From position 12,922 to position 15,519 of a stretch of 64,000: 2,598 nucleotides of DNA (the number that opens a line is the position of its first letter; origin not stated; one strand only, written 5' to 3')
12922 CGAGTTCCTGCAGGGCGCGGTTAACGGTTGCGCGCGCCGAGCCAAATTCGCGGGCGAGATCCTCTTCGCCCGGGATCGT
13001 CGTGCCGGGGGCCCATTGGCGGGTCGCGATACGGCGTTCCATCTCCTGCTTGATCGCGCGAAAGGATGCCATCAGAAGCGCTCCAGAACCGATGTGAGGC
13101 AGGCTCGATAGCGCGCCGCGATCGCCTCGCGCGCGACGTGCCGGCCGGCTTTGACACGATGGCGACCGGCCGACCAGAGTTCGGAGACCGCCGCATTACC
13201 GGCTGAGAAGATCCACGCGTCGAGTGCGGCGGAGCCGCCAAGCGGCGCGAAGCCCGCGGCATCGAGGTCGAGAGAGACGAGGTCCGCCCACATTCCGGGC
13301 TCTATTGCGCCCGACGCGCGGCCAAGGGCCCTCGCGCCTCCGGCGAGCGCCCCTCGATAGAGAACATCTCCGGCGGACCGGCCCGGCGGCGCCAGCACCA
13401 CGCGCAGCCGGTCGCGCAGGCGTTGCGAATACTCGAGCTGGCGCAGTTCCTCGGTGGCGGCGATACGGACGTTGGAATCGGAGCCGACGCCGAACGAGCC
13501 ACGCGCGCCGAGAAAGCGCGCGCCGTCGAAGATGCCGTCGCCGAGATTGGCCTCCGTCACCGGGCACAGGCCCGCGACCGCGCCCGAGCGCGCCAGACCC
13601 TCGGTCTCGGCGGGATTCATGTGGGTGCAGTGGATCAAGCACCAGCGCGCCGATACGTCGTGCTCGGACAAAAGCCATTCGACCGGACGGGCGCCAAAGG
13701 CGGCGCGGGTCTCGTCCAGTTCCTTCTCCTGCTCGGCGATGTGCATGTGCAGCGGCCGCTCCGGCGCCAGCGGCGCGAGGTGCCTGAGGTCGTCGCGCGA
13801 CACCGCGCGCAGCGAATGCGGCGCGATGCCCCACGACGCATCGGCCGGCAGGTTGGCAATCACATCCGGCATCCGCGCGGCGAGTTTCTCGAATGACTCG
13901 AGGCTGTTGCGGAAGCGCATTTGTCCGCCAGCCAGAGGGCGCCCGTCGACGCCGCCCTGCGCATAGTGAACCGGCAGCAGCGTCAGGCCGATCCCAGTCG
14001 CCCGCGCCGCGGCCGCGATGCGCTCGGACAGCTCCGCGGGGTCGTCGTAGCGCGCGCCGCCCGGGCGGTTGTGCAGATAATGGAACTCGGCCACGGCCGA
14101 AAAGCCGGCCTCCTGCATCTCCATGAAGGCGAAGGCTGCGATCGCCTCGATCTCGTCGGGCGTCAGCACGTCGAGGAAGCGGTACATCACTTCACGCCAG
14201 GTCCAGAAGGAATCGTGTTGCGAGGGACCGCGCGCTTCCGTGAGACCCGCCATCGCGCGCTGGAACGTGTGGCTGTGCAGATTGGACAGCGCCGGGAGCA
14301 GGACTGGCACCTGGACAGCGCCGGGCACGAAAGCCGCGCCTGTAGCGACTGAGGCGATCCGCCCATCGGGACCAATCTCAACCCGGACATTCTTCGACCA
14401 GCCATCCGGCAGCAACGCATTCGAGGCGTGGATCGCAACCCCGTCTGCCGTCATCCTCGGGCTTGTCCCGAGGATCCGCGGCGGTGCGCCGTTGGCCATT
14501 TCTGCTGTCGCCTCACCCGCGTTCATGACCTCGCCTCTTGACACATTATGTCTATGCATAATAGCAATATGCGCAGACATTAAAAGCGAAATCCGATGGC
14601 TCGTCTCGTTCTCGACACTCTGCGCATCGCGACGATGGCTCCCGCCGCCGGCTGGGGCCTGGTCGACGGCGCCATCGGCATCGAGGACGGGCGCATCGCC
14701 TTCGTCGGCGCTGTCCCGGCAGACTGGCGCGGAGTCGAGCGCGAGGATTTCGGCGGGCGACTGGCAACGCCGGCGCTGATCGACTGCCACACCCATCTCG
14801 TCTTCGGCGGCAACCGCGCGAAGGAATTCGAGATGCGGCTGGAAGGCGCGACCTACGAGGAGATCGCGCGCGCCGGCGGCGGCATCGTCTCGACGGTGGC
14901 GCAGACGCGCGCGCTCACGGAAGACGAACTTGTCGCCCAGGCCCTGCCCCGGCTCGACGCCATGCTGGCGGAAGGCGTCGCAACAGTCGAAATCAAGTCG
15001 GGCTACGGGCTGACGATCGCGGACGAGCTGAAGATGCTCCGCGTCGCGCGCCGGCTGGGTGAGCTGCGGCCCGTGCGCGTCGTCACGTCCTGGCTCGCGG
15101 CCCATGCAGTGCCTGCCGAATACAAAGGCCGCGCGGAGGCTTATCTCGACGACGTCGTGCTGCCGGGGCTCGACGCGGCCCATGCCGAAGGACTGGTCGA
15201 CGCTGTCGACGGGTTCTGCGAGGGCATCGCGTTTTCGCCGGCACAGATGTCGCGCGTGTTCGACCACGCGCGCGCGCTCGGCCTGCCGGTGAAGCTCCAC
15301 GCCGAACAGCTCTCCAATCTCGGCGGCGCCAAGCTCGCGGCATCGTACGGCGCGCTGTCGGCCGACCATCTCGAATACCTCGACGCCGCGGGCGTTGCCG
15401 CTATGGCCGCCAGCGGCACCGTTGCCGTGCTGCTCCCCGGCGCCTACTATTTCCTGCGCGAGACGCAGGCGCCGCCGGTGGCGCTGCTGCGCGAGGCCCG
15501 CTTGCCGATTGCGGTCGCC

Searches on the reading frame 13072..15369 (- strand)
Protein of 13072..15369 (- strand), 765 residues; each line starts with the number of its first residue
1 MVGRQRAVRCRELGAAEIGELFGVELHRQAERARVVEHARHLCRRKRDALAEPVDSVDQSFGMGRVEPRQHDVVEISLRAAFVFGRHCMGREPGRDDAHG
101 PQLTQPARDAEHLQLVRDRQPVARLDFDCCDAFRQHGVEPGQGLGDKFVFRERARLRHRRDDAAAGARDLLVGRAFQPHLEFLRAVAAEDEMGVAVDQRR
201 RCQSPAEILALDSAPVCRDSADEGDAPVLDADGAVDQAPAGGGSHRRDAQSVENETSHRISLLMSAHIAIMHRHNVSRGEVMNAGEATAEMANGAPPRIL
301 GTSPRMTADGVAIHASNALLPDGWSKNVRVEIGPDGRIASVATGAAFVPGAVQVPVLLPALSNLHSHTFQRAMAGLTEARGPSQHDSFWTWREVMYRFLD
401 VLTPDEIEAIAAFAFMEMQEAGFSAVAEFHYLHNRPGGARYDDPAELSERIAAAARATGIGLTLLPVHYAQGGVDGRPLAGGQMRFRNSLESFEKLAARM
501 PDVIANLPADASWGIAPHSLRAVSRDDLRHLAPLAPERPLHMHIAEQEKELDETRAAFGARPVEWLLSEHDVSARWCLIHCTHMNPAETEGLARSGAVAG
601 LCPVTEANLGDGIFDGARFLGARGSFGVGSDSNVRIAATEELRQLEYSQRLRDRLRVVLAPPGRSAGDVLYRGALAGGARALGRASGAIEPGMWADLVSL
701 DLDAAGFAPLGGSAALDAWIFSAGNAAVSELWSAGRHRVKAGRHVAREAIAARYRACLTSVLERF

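Call 17: search_protein_families(library=pfam, proteins=[window:13072-15369:-], max_evalue=0.001)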
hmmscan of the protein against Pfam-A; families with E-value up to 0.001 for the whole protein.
window:13072-15369:- (765 aa): 2 families
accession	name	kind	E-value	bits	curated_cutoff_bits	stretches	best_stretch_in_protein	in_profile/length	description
PF01979.26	Amidohydro_1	-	1.2e-25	91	25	1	356-736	1-343/345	Amidohydrolase family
PF22429.2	HutF_N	-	1.3e-13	50.9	25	1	312-350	3-40/45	Formimidoylglutamate deiminase HutF, N-terminal domain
